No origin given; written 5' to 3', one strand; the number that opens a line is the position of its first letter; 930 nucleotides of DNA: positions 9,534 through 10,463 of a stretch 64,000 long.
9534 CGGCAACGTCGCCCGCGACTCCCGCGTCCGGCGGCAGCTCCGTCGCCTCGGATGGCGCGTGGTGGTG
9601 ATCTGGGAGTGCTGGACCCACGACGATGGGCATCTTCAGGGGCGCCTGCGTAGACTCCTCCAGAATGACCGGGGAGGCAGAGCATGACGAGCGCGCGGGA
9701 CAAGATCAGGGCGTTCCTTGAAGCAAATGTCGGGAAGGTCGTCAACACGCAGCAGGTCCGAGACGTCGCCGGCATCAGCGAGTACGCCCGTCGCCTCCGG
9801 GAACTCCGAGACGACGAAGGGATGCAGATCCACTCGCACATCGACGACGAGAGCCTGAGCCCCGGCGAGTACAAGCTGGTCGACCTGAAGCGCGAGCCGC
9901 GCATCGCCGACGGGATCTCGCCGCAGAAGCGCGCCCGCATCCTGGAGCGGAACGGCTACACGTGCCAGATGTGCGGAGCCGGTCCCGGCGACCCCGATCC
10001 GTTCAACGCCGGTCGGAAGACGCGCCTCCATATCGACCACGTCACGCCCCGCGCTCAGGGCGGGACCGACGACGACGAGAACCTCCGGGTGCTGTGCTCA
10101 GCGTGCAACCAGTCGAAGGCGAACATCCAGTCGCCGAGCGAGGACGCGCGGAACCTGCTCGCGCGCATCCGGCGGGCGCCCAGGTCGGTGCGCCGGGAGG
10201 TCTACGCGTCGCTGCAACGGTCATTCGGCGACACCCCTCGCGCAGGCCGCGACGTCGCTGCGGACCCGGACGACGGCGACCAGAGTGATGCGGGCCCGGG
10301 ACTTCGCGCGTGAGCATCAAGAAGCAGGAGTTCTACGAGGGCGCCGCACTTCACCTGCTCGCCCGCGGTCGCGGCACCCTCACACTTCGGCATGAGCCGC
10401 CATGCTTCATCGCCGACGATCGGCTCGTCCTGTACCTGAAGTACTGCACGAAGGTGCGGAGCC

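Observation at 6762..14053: tRNA-adjacent lower-GC island encoding a C5-MTase / Vsr / Z1-ATPase / dual HNH restriction-like system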

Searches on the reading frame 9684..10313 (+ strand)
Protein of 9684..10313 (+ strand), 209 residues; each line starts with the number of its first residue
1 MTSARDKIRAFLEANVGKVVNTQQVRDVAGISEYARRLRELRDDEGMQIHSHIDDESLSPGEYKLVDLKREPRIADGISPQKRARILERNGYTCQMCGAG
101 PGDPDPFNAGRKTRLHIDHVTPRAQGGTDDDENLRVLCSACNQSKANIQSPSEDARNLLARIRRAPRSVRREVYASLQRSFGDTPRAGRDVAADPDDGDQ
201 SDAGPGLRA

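Call 4: search_protein_families(library=pfam, proteins=[window:9684-10313:+], max_evalue=0.01)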
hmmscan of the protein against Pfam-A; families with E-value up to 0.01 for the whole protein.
window:9684-10313:+ (209 aa): 4 families
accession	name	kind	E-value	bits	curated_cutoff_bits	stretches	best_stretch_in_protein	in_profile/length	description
PF01844.29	HNH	-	1.7e-12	47.7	21.4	1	94-146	1-45/47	HNH endonuclease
PF14279.12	HNH_5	-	9.2e-09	35.6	27.5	1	112-147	10-46/56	HNH endonuclease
PF02945.21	Endonuclease_7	-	0.0014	18.9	23.6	1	76-155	8-69/82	Recombination endonuclease VII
PF13395.12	HNH_4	-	0.0065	16.9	22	0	114-147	17-50/54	HNH endonuclease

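Call 5: search_protein_families(library=padloc, proteins=[window:9684-10313:+], max_evalue=0.01)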
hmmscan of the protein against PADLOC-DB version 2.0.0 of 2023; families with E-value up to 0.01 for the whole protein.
window:9684-10313:+ (209 aa): 11 families
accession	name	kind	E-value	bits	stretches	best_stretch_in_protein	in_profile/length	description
PDLC03503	REase_II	-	2.9e-13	48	1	6-142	22-172/218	Type II restriction enzyme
PDLC03478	REase_II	-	2.2e-10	38.7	1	22-146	38-159/219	Type II restriction enzyme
PDLC03656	mREase_IV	-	0.00014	19.7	1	61-145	175-255/277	Type IV methyl-directed restriction enzyme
PDLC02859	DpdF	-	0.00037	17.1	1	86-146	2-53/545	DpdF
PDLC03662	mREase_IV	-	0.0024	14.5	1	72-163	460-552/560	Type IV methyl-directed restriction enzyme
PDLC00315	PtuB1|PtuB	-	0.0025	15.6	1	112-150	41-81/227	Unknown function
PDLC00325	PtuB1|PtuB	-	0.0036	14.9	1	112-149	66-105/213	Unknown function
PDLC00642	ZorE2|ZorE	-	0.0048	14.3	1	88-148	210-261/283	HNH endonuclease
PDLC00337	PtuB1|PtuB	-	0.0058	14.5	1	116-150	73-109/216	Unknown function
PDLC00643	ZorE2|ZorE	-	0.0064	13.8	1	87-145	211-261/282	HNH endonuclease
PDLC03431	REase_II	-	0.01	13.4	0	85-148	142-209/246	Type II restriction enzyme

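Call 6: search_protein_families(library=ncbifam, proteins=[window:9684-10313:+], max_evalue=0.01)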
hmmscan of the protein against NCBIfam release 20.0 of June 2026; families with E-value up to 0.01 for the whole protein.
window:9684-10313:+ (209 aa): 2 families
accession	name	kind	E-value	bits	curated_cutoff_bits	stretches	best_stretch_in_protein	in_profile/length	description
NF040563.1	guided_IscB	equivalog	4e-14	52.5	175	1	82-171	183-263/314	RNA-guided endonuclease IscB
NF049971.1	CRISPR_Cas9d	exception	2.3e-05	23.2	375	1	114-153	562-600/986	type II CRISPR RNA-guided endonuclease Cas9d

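Call 8: search_solved_structures(query=window:9684-10313:+, max_evalue=1)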
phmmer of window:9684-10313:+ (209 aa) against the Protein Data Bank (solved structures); distinct sequences matched with E-value up to 1: 13.
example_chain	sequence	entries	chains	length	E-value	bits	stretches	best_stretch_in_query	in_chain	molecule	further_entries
8d2k_A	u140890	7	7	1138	4.3e-05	27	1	81-147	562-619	CRISPR-associated endonuclease, Csn1 family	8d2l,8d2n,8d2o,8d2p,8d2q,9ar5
6ghc_A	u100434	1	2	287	0.0001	25.8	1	59-151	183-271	5-methylcytosine-specific restriction enzyme A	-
9k30_A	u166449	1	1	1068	0.0013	22.1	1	114-171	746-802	TbaIscB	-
5zmm_A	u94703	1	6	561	0.02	18.3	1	70-151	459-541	Uncharacterized protein McrA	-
5mkw_A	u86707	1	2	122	0.035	17.5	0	111-150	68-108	DNA annealing helicase and endonuclease ZRANB3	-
8w2z_A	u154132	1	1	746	0.13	15.6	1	113-147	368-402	HNH nuclease domain-containing protein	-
8zq9_B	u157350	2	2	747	0.13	15.6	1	113-147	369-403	a protein | HNH nuclease domain-containing protein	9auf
9lgi_A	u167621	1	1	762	0.13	15.6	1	113-147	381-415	HNH nuclease domain-containing protein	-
8w2s_A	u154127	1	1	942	0.17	15.3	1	113-147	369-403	HNH nuclease domain-containing protein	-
9k31_A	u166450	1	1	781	0.29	14.5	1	88-153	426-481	YnpsCas9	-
9k2z_A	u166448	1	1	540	0.32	14.4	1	113-154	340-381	HfmIscB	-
2ltr_A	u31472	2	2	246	0.35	14.2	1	130-161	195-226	Protein RDE-4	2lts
6w0v_A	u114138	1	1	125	0.51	13.7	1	44-138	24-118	Pyocin S8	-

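Call 60: search_dna_similar(query=window:9684-10310:+, collection=plasmids, mode=protein, max_rows=15)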
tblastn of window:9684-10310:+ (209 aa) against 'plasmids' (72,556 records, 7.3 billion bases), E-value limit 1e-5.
Records with a match: 25; places in all: 26; records where one place covers at least 80% of the query: 2.
Best place of each record, by identity: <60% 25.
By first word of the organism name: Leptospira 3; Escherichia 3; Streptomyces 2; Klebsiella 2; Salmonella 2; Acidithiobacillus 1; Priestia 1; Pandoraea 1; Rhodococcus 1; Sphingomonas 1; and 8 more.
By predicted mobility (MOB-suite, as given by PLSDB): non-mobilizable 21; mobilizable 3; conjugative 1.
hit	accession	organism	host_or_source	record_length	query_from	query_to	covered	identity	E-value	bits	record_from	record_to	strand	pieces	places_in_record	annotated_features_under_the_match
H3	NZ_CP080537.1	Acidithiobacillus ferriphilus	-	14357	4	198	93%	41.8%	7e-43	160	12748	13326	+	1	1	HNH endonuclease signature motif containing protein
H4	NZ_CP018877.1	Priestia megaterium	Camellia oleifera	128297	2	196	93%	29.2%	4e-13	74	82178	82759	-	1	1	HNH endonuclease signature motif containing protein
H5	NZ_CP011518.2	Pandoraea oxalativorans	-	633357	3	142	67%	39.7%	7e-20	94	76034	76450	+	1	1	vsr: DNA mismatch endonuclease Vsr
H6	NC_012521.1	Rhodococcus opacus B4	-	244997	26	151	60%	38.5%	8e-15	79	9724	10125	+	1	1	HNH endonuclease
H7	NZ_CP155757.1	Sphingomonas parapaucimobilis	Chinese cabbage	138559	4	139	65%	35.5%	1e-14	79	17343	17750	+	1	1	HNH endonuclease signature motif containing protein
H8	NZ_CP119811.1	Halorussus caseinilyticus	cell culture,coastal saline-alkali land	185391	2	146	69%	31.5%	1e-13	76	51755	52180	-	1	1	HNH endonuclease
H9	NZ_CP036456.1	Streptomonospora litoralis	whole organism,beach sand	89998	31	149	57%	35.8%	2e-11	70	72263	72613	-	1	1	HNH endonuclease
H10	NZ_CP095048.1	Hymenobacter cellulosilyticus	single cell,air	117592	52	147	46%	33.7%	1e-6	55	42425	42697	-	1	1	HNH endonuclease signature motif containing protein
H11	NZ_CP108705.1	Streptomyces sp. NBC_01005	-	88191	47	147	48%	30.8%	7e-6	53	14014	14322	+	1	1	HNH endonuclease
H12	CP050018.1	Haloarcula sp. JP-L23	-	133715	83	160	37%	39.0%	1e-5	53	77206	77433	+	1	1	HNH endonuclease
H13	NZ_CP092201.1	Leptospira weilii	Homo sapiens,blood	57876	78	152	36%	38.7%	3e-8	60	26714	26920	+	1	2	HNH endonuclease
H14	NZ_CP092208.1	Leptospira weilii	Homo sapiens,blood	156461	78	152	36%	38.7%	3e-8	60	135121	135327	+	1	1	HNH endonuclease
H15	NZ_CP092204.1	Leptospira weilii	Homo sapiens,blood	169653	78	152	36%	38.7%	3e-8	60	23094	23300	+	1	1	HNH endonuclease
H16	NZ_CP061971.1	Klebsiella pneumoniae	Homo sapiens,whole organism,urine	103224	82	153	34%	39.7%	5e-6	54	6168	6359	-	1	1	hypothetical protein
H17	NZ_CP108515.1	Streptomyces sp. NBC_01233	-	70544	77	158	39%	34.1%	2e-6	55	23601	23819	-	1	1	HNH endonuclease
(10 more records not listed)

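Call 61: get_annotated_region(hit=H3, flank=6000)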
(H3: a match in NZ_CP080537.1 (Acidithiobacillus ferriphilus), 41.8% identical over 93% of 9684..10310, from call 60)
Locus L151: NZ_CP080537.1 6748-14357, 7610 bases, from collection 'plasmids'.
description: Acidithiobacillus ferriphilus strain GT2 plasmid pGT2, complete sequence
organism: Acidithiobacillus ferriphilus (NCBI taxid 1689834)
taxonomy: Bacteria; Pseudomonadota; Acidithiobacillia; Acidithiobacillales; Acidithiobacillaceae; Acidithiobacillus; Acidithiobacillus ferriphilus
host: -; source: -; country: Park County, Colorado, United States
typing (MOB-suite, as given by PLSDB): non-mobilizable
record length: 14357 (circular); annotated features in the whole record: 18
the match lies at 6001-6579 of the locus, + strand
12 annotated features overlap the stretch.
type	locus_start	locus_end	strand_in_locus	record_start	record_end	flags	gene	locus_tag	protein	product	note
CDS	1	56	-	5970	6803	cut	-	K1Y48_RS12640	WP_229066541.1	TIR domain-containing protein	GO:0007165 - signal transduction [Evidence IEA]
CDS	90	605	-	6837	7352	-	-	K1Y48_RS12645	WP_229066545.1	hypothetical protein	-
CDS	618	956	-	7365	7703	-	-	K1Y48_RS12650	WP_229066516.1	hypothetical protein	-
CDS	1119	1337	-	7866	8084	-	-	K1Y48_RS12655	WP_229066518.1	hypothetical protein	-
CDS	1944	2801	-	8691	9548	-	-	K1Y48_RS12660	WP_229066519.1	replication initiator protein A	-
CDS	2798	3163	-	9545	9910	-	-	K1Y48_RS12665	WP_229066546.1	helix-turn-helix domain-containing protein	-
CDS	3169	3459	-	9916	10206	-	-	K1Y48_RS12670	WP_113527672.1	DUF6516 family protein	-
CDS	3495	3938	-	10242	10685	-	-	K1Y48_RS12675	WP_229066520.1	hypothetical protein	-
CDS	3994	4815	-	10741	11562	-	-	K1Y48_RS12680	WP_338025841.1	tyrosine-type recombinase/integrase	GO:0015074 - DNA integration [Evidence IEA]; GO:0006310 - DNA recombination [Evidence IEA]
CDS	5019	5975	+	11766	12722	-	-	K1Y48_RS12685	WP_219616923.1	DNA cytosine methyltransferase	-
CDS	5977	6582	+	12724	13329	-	-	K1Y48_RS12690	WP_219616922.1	HNH endonuclease signature motif containing protein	-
CDS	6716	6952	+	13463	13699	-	-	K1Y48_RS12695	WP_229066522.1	hypothetical protein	-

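Call 97: get_annotated_region(hit=H5, flank=4000)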
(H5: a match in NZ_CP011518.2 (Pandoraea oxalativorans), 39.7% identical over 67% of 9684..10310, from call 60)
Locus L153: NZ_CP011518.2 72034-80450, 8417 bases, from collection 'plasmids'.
description: Pandoraea oxalativorans strain DSM 23570 plasmid pPO70-1, complete sequence
organism: Pandoraea oxalativorans (NCBI taxid 573737)
taxonomy: Bacteria; Pseudomonadota; Betaproteobacteria; Burkholderiales; Burkholderiaceae; Pandoraea; Pandoraea oxalativorans
host: -; source: -; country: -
typing (MOB-suite, as given by PLSDB): conjugative; relaxase MOBF,MOBP; mating-pair formation MPF_T
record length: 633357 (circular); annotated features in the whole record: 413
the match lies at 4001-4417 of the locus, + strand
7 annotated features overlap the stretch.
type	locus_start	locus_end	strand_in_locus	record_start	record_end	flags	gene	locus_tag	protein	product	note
CDS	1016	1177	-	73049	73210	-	-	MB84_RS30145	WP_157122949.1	hypothetical protein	-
CDS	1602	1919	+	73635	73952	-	-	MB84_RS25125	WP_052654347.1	hypothetical protein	-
CDS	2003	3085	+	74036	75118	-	-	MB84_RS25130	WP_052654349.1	DNA cytosine methyltransferase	GO:0006304 - DNA modification [Evidence IEA]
CDS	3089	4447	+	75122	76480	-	vsr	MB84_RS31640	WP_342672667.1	DNA mismatch endonuclease Vsr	GO:0006298 - mismatch repair [Evidence IEA]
CDS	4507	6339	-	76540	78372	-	-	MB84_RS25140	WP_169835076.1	tetratricopeptide repeat protein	-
CDS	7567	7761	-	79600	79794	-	-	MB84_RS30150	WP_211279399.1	hypothetical protein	-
CDS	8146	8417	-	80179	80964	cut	-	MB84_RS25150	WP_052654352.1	hypothetical protein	-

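Call 98: get_annotated_region(hit=H7, flank=4000)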
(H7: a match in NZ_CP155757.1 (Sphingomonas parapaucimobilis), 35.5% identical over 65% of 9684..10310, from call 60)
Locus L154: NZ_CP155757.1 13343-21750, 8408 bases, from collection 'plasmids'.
description: Sphingomonas parapaucimobilis strain YK209 plasmid unnamed8, complete sequence
organism: Sphingomonas parapaucimobilis (NCBI taxid 28213)
taxonomy: Bacteria; Pseudomonadota; Alphaproteobacteria; Sphingomonadales; Sphingomonadaceae; Sphingomonas; Sphingomonas parapaucimobilis
host: -; source: Chinese cabbage; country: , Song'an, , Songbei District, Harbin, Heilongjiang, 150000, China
typing (MOB-suite, as given by PLSDB): non-mobilizable
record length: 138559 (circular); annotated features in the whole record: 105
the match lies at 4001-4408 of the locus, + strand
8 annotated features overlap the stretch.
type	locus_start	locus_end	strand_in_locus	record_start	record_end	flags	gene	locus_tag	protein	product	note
CDS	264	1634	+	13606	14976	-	-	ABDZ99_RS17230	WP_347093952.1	hypothetical protein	-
CDS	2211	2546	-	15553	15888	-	-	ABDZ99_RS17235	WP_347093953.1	hypothetical protein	-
CDS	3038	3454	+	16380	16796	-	vsr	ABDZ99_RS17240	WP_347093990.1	DNA mismatch endonuclease Vsr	GO:0006298 - mismatch repair [Evidence IEA]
CDS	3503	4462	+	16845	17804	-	-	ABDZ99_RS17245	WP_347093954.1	HNH endonuclease signature motif containing protein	-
CDS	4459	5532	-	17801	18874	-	-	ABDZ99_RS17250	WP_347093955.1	DNA cytosine methyltransferase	GO:0006304 - DNA modification [Evidence IEA]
CDS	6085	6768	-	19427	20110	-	-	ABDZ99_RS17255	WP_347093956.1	serine protease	GO:0006508 - proteolysis [Evidence IEA]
CDS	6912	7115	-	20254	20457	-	-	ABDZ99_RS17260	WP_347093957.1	hypothetical protein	-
CDS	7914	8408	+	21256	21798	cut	-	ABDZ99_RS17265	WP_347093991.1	MucR family transcriptional regulator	-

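Call 99: get_annotated_region(hit=H6, flank=4000)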
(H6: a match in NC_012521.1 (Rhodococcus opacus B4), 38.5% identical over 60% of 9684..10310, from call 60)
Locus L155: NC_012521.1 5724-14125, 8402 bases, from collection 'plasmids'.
description: Rhodococcus opacus B4 plasmid pROB02, complete sequence
organism: Rhodococcus opacus B4 (NCBI taxid 632772)
taxonomy: Bacteria; Actinomycetota; Actinomycetes; Mycobacteriales; Nocardiaceae; Rhodococcus; Rhodococcus opacus; Rhodococcus opacus B4
host: -; source: -; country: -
typing (MOB-suite, as given by PLSDB): mobilizable; replicon rep_cluster_313; relaxase MOBP
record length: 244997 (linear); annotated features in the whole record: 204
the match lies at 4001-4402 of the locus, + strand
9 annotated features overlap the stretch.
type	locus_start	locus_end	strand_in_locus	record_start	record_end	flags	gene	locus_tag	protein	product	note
CDS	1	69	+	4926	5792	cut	-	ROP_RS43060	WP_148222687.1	DUF2325 domain-containing protein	-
CDS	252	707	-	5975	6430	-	-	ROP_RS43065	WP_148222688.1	HEPN domain-containing protein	-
CDS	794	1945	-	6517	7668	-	-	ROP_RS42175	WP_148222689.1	DUF262 domain-containing protein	-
CDS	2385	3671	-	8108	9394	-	-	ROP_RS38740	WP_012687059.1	DNA cytosine methyltransferase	-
CDS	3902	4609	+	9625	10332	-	-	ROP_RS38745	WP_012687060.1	HNH endonuclease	-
CDS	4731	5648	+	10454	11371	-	-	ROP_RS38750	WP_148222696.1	NaeI family type II restriction endonuclease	GO:0009307 - DNA restriction-modification system [Evidence IEA]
CDS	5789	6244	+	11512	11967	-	-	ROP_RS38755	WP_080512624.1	very short patch repair endonuclease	-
CDS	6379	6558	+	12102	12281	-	-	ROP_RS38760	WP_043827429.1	hypothetical protein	-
CDS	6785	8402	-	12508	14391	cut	-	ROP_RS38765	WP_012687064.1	DUF1998 domain-containing protein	-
